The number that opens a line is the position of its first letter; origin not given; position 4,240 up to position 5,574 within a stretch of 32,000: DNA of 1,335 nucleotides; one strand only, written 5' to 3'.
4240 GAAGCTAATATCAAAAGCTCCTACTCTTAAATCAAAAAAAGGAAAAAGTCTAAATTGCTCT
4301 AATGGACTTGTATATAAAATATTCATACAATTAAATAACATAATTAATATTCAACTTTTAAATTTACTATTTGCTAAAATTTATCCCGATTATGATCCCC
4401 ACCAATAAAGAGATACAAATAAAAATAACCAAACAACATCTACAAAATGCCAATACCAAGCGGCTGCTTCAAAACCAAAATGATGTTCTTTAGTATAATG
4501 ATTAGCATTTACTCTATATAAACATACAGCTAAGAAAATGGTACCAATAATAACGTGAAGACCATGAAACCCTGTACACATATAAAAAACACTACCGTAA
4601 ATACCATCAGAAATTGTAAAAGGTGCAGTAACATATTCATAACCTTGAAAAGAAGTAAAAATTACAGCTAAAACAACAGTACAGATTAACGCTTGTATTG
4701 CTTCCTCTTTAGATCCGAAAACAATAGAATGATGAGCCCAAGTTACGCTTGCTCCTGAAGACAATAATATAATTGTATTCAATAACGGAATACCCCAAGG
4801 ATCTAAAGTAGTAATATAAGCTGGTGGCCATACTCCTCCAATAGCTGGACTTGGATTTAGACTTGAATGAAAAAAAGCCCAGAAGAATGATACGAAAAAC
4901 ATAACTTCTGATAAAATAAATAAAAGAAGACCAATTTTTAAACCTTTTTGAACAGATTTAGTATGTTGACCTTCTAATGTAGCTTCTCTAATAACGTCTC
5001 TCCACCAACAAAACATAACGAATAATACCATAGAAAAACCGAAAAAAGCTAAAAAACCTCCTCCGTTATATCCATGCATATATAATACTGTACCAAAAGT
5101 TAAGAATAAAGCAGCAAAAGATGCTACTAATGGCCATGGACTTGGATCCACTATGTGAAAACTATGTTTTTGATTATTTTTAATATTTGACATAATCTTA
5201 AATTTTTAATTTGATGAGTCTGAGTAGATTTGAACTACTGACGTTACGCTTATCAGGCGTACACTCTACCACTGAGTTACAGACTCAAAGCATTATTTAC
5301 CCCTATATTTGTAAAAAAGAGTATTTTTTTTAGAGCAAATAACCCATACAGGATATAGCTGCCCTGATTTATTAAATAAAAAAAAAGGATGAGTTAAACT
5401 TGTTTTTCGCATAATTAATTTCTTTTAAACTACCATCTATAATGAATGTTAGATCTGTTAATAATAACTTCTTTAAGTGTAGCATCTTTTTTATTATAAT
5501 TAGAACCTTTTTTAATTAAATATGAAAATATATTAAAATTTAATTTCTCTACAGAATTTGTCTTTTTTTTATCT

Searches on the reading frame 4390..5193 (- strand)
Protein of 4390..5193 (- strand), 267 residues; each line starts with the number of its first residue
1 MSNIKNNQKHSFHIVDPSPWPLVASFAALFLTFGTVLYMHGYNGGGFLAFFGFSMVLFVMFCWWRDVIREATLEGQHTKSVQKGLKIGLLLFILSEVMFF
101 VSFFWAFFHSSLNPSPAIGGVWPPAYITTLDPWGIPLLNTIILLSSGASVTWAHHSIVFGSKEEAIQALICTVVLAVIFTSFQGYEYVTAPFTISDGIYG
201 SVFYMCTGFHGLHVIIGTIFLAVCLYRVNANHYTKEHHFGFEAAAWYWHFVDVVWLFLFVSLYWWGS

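Call 8: search_protein_families(library=pfam, proteins=[window:4390-5193:-], max_evalue=0.01)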
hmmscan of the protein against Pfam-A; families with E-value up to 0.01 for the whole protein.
window:4390-5193:- (267 aa): 1 family
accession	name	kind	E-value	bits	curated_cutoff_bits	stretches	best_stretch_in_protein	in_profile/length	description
PF00510.24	COX3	-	5.8e-118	393.9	23.8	1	10-267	1-258/258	Cytochrome c oxidase subunit III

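Call 12: list_cluster_members(proteins=[window:4390-5193:-, window:5430-5855:-, window:17377-17655:-, window:17863-18204:-, window:18211-18846:-, window:15026-16675:+, window:16885-17190:+, window:14370-14960:+, window:21225-22739:+, window:13997-14221:+])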
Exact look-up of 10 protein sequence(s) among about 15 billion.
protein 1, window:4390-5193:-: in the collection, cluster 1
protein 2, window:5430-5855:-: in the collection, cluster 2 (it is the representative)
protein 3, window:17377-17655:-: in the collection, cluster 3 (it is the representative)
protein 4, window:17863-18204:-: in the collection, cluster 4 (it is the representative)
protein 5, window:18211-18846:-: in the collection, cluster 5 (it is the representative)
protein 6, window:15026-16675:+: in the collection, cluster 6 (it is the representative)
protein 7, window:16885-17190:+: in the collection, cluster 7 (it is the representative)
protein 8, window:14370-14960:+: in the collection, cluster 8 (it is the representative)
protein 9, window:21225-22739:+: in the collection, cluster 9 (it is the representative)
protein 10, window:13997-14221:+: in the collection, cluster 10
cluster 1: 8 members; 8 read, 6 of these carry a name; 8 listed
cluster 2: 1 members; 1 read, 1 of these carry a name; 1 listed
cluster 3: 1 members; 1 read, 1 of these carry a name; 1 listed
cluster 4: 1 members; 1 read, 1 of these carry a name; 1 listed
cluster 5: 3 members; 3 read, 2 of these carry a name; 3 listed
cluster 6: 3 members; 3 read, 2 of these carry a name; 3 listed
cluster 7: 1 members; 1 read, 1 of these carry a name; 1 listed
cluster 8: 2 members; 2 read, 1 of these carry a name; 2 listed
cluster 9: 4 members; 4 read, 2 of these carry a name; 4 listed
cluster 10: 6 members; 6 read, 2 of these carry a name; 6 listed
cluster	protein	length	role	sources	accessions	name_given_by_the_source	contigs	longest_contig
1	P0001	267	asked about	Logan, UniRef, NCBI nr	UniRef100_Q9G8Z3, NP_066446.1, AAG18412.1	Cytochrome c oxidase subunit 3 n=1 Tax=Ochromonas danica TaxID=2986 RepID=Q9G8Z3_OCHDN | cytochrome c oxidase subunit 3 [Ochromonas danica]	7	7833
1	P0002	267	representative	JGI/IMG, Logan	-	cytochrome c oxidase subunit 3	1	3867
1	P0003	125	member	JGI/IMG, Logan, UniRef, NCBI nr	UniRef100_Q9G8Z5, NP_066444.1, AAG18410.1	small subunit ribosomal protein S12 | Ribosomal protein S12 n=1 Tax=Ochromonas danica TaxID=2986 RepID=Q9G8Z5_OCHDN | ribosomal protein S12 [Ochromonas danica]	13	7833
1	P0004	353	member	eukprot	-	gene10973-34396_t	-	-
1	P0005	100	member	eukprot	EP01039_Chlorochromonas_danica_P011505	gene11505-27816_t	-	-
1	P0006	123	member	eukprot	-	gene23594-gene23065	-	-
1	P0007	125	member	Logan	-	-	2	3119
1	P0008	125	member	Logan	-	-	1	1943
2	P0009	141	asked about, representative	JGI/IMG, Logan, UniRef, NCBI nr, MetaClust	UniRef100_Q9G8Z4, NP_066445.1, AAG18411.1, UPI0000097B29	ribosomal protein S7 | Ribosomal protein S7 n=1 Tax=Ochromonas danica TaxID=2986 RepID=Q9G8Z4_OCHDN | ribosomal protein S7 [Ochromonas danica]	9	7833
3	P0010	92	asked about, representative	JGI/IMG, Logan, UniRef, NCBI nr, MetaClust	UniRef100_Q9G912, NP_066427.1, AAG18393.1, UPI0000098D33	hypothetical protein | Orf92 n=1 Tax=Ochromonas danica TaxID=2986 RepID=Q9G912_OCHDN | orf92 [Ochromonas danica]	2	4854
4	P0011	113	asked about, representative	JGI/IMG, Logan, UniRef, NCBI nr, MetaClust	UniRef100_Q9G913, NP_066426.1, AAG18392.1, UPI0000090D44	hypothetical protein | Orf113 n=1 Tax=Ochromonas danica TaxID=2986 RepID=Q9G913_OCHDN | orf113 [Ochromonas danica]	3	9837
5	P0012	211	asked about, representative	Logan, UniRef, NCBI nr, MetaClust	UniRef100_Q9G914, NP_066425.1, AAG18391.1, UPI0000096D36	Orf211 n=1 Tax=Ochromonas danica TaxID=2986 RepID=Q9G914_OCHDN | orf211 [Ochromonas danica] | status=active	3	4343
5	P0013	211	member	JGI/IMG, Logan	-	hypothetical protein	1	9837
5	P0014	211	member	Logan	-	-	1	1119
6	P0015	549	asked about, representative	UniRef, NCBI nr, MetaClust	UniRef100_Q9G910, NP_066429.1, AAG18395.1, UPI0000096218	DNA-directed DNA polymerase n=1 Tax=Ochromonas danica TaxID=2986 RepID=Q9G910_OCHDN | DNA polymerase [Ochromonas danica] | status=active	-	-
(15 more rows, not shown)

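Call 45: find_homologous_proteins(query=window:4390-5193:-, max_evalue=1e-60)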
Query window:4390-5193:- (267 aa): 7959 proteins with E <= 1e-60 among 8000 candidates; the best 120 are listed.
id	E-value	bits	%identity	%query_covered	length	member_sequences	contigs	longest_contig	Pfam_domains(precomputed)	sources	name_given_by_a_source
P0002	2.8e-178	609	100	100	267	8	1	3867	PF00510.24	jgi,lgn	jgi:cytochrome c oxidase subunit 3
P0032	4.4e-146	504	78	100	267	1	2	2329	PF00510.24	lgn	-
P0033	5.7e-146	503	81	100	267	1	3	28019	PF00510.24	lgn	-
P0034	1.7e-145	502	79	100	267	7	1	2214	PF00510.24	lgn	-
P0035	1.7e-144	499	79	99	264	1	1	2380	PF00510.24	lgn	-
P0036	8.2e-144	496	80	99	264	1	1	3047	PF00510.24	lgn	-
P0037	1.2e-143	496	80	99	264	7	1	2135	PF00510.24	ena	-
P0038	1.8e-143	495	78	99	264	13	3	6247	PF00510.24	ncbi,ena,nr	ncbi:MAG TPA: cytochrome c oxidase subunit 3 [Chitinophagales bacterium]|nr:cytochrome c oxidase sub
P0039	2.3e-143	495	78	99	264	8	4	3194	PF00510.24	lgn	-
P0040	8.4e-143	493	77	100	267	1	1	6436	PF00510.24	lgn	-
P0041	1.3e-142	492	78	99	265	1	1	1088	PF00510.24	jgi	jgi:cytochrome c oxidase subunit 3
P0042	1.7e-142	492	78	99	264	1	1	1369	PF00510.24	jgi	jgi:cytochrome c oxidase subunit 3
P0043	3.3e-142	491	77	100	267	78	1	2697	PF00510.24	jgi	jgi:cytochrome c oxidase subunit 3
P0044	3.6e-142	491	78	100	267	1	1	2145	PF00510.24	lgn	-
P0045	7.3e-142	490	78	100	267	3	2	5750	PF00510.24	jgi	jgi:cytochrome c oxidase subunit 3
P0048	1.3e-141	489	78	99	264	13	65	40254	PF00510.24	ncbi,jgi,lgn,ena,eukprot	jgi:cytochrome c oxidase subunit 3|eukprot:gene8314-8992_t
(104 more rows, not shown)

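Call 46: find_encoding_contigs(protein=P0033, flank=10000, max_places=3)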
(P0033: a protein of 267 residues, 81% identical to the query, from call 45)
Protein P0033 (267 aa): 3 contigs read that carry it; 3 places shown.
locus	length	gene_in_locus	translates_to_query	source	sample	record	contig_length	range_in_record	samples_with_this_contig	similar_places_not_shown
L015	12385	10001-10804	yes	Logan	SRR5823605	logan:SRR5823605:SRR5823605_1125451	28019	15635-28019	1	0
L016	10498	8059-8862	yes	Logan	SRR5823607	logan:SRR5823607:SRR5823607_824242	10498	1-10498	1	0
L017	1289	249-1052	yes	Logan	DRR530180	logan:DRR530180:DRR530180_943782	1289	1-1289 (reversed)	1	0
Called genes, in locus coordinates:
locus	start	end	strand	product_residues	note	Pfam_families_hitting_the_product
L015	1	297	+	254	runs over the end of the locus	-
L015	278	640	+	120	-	-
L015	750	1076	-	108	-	PF00137:ATP-synt_C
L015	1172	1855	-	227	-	-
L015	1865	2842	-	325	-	PF00146:NADHdh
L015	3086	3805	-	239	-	-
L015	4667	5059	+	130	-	PF00410:Ribosomal_S8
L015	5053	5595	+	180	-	PF00347:Ribosomal_L6 (weak)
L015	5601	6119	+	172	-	-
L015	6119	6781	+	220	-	-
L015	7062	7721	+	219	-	PF00499:Oxidored_q3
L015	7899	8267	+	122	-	PF00507:Oxidored_q4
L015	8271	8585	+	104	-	PF00253:Ribosomal_S14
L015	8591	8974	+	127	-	PF00238:Ribosomal_L14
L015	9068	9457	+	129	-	PF00164:Ribosom_S12_S23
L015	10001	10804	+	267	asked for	PF00510:COX3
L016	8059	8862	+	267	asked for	PF00510:COX3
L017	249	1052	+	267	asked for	PF00510:COX3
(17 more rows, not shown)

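Call 47: find_encoding_contigs(protein=P0048, flank=10000, max_places=2)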
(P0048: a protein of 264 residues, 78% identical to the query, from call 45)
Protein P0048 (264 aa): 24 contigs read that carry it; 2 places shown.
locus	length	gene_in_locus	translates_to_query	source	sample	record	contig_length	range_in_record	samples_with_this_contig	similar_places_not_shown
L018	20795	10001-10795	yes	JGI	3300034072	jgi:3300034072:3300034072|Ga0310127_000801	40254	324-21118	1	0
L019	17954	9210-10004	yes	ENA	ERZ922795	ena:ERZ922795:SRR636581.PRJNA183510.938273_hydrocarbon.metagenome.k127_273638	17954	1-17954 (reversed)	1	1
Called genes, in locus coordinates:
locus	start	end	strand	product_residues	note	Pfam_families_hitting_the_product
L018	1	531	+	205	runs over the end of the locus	-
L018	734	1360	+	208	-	-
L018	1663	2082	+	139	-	PF00252:Ribosomal_L16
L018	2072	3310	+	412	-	-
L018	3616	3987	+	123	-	PF00416:Ribosomal_S13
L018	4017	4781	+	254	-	-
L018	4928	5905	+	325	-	PF00146:NADHdh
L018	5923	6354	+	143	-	-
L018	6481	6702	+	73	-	PF00137:ATP-synt_C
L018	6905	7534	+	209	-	PF00499:Oxidored_q3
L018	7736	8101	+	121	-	PF00507:Oxidored_q4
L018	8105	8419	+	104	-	PF00253:Ribosomal_S14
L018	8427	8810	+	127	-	PF00238:Ribosomal_L14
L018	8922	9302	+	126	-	PF00164:Ribosom_S12_S23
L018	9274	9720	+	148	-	PF00177:Ribosomal_S7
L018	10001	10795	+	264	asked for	PF00510:COX3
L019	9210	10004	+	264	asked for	PF00510:COX3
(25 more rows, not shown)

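Call 61: find_encoding_contigs(protein=P0007, flank=10000, max_places=4)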
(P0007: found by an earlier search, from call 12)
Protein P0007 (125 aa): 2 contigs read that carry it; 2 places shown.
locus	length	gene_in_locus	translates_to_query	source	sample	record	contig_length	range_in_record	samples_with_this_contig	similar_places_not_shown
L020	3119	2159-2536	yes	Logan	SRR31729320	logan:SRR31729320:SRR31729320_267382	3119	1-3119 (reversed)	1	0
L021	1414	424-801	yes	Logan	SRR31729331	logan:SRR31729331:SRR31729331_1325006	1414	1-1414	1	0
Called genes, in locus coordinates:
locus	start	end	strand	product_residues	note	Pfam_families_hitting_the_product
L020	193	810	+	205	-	PF00499:Oxidored_q3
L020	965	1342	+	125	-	PF00507:Oxidored_q4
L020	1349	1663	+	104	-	PF00253:Ribosomal_S14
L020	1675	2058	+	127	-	PF00238:Ribosomal_L14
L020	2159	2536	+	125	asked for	PF00164:Ribosom_S12_S23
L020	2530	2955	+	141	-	PF00177:Ribosomal_S7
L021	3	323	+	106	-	?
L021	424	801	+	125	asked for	PF00164:Ribosom_S12_S23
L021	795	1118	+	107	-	PF00177:Ribosomal_S7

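Call 62: find_encoding_contigs(protein=P0008, flank=10000, max_places=4)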
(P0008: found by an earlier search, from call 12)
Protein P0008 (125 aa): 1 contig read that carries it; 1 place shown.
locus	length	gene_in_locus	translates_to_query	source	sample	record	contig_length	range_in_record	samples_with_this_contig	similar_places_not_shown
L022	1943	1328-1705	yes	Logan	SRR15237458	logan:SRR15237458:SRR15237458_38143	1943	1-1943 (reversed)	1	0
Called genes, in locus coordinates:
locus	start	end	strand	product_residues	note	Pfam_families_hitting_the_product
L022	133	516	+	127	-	PF00507:Oxidored_q4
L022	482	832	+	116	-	PF00253:Ribosomal_S14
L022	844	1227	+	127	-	PF00238:Ribosomal_L14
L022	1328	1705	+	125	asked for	PF00164:Ribosom_S12_S23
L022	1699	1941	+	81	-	?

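Call 66: find_encoding_contigs(protein=P0032, flank=10000, max_places=4)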
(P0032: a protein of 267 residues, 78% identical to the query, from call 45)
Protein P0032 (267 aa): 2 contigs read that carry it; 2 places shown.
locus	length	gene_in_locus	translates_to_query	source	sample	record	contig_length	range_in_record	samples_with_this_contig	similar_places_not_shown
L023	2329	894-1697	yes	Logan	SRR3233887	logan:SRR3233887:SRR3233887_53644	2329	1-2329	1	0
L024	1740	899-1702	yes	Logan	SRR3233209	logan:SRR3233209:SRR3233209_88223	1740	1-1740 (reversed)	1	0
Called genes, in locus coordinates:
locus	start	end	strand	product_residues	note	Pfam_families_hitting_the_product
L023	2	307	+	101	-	?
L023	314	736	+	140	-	PF00177:Ribosomal_S7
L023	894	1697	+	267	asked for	PF00510:COX3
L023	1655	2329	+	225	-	?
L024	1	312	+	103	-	?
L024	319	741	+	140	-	PF00177:Ribosomal_S7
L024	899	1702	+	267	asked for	PF00510:COX3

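Call 98: find_encoding_contigs(protein=P0002, flank=10000, max_places=4)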
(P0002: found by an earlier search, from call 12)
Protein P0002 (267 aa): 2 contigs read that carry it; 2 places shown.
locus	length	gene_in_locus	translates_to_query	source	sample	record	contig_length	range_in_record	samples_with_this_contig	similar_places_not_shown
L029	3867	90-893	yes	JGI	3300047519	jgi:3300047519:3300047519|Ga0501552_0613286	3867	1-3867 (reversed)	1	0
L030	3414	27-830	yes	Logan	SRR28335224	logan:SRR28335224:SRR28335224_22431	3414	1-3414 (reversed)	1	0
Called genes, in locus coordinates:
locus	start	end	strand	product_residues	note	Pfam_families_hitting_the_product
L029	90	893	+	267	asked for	PF00510:COX3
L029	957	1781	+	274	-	PF00119:ATP-synt_A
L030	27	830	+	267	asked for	PF00510:COX3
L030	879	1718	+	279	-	PF00119:ATP-synt_A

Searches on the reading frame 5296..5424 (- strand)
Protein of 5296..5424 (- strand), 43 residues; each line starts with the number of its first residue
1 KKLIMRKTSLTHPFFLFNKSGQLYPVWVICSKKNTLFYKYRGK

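Call 56: search_protein_families(library=pfam, proteins=[window:5296-5412:-], max_evalue=10)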
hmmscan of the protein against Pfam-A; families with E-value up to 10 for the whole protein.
seq(39 aa): 0 families

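Call 60: find_homologous_proteins(query=window:5296-5424:-, max_evalue=10)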
Query window:5296-5424:- (43 aa): 1 proteins with E <= 10 among 1 candidates.
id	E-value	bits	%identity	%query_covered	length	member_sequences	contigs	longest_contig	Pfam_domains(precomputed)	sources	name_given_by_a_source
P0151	1.7e-15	72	86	86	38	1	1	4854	-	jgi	jgi:hypothetical protein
